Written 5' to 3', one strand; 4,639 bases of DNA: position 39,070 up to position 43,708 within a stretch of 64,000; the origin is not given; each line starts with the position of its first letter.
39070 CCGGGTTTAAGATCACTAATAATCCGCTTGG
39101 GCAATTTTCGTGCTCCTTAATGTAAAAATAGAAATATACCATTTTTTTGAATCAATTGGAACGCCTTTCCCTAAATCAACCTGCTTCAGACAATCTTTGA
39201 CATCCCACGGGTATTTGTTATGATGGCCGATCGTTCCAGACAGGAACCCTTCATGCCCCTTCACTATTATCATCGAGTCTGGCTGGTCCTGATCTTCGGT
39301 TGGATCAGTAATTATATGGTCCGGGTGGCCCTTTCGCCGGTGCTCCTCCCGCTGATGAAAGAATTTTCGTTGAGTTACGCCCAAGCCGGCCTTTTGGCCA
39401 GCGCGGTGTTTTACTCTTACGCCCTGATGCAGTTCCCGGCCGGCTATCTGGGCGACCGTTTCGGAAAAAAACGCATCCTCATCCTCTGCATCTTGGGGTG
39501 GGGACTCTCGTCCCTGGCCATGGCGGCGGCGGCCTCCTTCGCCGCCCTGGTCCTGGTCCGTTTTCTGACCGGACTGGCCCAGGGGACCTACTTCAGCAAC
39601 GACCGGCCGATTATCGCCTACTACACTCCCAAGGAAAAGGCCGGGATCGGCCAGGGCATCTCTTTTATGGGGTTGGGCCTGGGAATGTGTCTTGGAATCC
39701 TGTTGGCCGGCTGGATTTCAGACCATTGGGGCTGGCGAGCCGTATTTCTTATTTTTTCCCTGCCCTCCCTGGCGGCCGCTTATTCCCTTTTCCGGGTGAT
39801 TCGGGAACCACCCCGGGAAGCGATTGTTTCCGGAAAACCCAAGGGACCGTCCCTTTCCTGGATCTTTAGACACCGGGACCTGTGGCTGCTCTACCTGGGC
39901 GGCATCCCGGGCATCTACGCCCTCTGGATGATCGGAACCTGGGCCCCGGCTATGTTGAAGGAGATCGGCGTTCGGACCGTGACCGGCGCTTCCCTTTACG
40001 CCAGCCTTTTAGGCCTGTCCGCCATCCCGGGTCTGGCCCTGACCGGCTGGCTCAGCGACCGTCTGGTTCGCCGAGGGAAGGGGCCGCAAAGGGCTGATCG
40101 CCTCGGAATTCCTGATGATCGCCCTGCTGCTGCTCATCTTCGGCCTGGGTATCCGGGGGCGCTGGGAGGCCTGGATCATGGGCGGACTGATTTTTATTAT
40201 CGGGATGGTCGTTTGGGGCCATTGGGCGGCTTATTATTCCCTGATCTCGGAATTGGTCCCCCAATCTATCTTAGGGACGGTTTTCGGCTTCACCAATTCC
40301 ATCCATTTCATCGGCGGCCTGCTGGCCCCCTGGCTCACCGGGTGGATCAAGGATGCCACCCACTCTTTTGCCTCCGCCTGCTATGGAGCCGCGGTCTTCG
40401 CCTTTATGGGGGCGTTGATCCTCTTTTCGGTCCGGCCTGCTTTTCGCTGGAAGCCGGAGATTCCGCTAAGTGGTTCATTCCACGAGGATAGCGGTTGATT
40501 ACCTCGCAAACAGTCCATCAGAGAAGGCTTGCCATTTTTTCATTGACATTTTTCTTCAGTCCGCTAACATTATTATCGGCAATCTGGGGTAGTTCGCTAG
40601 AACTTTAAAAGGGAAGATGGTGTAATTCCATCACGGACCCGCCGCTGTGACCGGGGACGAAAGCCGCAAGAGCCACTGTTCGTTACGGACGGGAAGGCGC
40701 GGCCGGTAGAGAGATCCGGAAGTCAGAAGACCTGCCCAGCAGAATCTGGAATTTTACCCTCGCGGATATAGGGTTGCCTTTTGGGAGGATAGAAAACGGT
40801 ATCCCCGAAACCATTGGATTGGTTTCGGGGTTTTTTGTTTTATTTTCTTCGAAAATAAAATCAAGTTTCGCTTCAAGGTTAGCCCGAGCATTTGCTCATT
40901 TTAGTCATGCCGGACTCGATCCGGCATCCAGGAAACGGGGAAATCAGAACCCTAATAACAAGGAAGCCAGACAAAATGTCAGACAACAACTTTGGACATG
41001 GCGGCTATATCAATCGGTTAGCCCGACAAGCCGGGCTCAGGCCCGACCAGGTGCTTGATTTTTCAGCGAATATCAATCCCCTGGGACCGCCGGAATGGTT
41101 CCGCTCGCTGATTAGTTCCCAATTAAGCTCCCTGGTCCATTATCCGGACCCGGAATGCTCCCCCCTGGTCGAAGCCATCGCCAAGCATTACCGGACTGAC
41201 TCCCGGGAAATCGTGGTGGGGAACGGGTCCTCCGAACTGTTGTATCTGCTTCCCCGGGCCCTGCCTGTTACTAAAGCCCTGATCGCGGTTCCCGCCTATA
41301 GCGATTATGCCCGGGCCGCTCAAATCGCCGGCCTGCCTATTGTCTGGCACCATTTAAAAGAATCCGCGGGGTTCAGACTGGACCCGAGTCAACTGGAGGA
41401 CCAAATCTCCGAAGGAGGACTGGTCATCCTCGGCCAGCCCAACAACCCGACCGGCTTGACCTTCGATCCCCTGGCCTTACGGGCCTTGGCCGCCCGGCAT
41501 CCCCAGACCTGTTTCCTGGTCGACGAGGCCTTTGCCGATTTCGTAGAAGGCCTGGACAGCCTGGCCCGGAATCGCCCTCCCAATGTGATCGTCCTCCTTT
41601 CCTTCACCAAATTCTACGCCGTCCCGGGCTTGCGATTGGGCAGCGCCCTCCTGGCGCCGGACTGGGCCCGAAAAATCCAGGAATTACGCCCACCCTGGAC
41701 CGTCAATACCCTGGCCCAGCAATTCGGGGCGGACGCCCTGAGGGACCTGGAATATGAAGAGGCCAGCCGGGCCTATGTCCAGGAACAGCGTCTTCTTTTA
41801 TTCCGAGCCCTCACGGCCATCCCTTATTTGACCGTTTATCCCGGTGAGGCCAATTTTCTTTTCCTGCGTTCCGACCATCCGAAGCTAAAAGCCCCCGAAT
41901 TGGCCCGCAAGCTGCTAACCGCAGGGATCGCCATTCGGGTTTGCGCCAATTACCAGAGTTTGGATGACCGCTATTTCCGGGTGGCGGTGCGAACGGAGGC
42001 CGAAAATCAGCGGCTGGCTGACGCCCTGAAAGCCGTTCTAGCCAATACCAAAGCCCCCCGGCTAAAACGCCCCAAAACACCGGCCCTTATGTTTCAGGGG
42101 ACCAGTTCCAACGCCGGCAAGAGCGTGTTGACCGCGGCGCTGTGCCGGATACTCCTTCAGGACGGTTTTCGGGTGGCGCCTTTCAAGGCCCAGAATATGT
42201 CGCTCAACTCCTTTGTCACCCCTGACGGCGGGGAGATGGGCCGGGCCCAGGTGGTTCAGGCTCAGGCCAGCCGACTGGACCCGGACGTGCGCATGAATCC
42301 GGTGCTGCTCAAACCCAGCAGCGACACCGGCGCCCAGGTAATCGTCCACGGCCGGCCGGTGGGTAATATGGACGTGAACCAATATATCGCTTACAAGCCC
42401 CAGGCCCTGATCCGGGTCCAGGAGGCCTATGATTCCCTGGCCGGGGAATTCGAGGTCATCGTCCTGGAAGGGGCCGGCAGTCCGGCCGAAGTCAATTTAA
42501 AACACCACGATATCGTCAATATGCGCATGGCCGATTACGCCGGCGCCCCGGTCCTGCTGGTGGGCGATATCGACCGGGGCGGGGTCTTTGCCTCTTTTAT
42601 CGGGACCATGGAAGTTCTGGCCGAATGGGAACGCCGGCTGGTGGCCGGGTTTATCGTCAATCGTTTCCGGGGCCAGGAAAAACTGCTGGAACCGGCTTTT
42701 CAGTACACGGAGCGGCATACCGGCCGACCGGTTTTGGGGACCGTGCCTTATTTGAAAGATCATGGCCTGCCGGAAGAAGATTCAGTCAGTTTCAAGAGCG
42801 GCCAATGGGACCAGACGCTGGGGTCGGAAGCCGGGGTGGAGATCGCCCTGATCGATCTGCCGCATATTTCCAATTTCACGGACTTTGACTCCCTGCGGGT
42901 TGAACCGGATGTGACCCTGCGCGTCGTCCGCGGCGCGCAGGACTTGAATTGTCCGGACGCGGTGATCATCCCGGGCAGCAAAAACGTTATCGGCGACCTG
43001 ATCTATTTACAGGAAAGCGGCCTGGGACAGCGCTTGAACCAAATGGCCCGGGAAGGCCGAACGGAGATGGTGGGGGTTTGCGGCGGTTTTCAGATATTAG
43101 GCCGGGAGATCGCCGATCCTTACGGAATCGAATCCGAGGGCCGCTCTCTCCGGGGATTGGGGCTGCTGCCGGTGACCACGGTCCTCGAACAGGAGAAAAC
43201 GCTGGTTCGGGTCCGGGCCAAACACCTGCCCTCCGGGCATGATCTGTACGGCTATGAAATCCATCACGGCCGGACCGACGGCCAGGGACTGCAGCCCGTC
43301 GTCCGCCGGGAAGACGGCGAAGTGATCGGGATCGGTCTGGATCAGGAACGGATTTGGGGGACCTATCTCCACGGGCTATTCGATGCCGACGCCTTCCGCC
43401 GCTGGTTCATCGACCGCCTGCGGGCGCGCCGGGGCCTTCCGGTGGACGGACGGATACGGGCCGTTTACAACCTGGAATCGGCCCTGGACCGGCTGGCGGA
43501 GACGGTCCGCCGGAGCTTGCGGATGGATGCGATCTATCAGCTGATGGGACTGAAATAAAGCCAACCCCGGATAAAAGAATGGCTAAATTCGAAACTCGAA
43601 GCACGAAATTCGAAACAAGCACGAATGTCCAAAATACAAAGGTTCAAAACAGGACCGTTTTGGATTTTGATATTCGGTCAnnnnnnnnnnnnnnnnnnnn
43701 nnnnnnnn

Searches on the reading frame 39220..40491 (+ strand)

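Call 52: search_protein_families(library=pfam, proteins=[window:39220-40491:+], max_evalue=0.00001)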
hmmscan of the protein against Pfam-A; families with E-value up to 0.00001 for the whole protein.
window:39220-40491:+ (423 aa): 4 families
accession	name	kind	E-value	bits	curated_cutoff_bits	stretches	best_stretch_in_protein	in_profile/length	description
PF07690.21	MFS_1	-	9.6e-47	160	33.4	1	25-285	2-268/347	Major Facilitator Superfamily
PF06779.20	MFS_4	-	1.9e-13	50.9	26.3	1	35-281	9-253/364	Uncharacterised MFS-type transporter YbfB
PF12832.13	MFS_1_like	-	1.7e-06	27.8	25.2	1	57-177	250-372/373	MFS_1 like family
PF00083.30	Sugar_tr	-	2.9e-06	26.9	22.3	1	54-191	46-189/452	Sugar (and other) transporter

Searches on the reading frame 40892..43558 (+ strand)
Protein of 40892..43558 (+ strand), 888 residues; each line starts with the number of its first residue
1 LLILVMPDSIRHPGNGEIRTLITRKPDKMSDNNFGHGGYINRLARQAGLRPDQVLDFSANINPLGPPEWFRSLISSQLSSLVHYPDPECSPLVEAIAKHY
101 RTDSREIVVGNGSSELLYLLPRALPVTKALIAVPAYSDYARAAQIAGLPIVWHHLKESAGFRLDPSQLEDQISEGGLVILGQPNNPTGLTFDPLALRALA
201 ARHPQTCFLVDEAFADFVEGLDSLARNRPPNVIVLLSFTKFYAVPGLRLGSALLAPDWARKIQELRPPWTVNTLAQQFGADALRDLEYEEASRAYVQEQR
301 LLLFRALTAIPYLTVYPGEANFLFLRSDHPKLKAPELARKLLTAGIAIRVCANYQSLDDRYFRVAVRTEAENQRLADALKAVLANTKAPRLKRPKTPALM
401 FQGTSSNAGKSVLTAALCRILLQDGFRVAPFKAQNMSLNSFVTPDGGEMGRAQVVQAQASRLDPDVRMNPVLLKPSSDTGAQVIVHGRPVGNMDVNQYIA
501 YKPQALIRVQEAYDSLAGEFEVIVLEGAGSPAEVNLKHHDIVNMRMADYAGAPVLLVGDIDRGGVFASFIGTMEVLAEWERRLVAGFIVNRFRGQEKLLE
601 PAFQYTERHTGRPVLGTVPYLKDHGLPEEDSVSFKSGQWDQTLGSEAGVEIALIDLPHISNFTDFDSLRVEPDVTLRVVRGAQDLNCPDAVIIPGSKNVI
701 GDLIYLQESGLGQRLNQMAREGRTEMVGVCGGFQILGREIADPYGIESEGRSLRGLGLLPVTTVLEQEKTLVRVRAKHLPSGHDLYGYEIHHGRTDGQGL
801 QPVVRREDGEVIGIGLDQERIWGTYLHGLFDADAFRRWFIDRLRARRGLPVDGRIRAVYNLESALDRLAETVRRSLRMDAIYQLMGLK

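Call 52: search_protein_families(library=pfam, proteins=[window:40892-43558:+], max_evalue=0.00001)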
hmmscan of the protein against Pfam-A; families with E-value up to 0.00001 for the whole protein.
window:40892-43558:+ (888 aa): 4 families
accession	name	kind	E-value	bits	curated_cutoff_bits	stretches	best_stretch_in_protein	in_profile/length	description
PF07685.20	GATase_3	-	1.1e-50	172.4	27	1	650-834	1-195/196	CobB/CobQ-like glutamine amidotransferase domain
PF00155.27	Aminotran_1_2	-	1.6e-46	159.6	19.7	1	53-379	2-361/361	Aminotransferase class I and II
PF01656.29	CbiA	-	3.3e-21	76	25.4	1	399-623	1-114/125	CobQ/CobB/MinD/ParA nucleotide binding domain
PF13500.12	AAA_26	-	5.4e-14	52.9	27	1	399-623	3-193/198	AAA domain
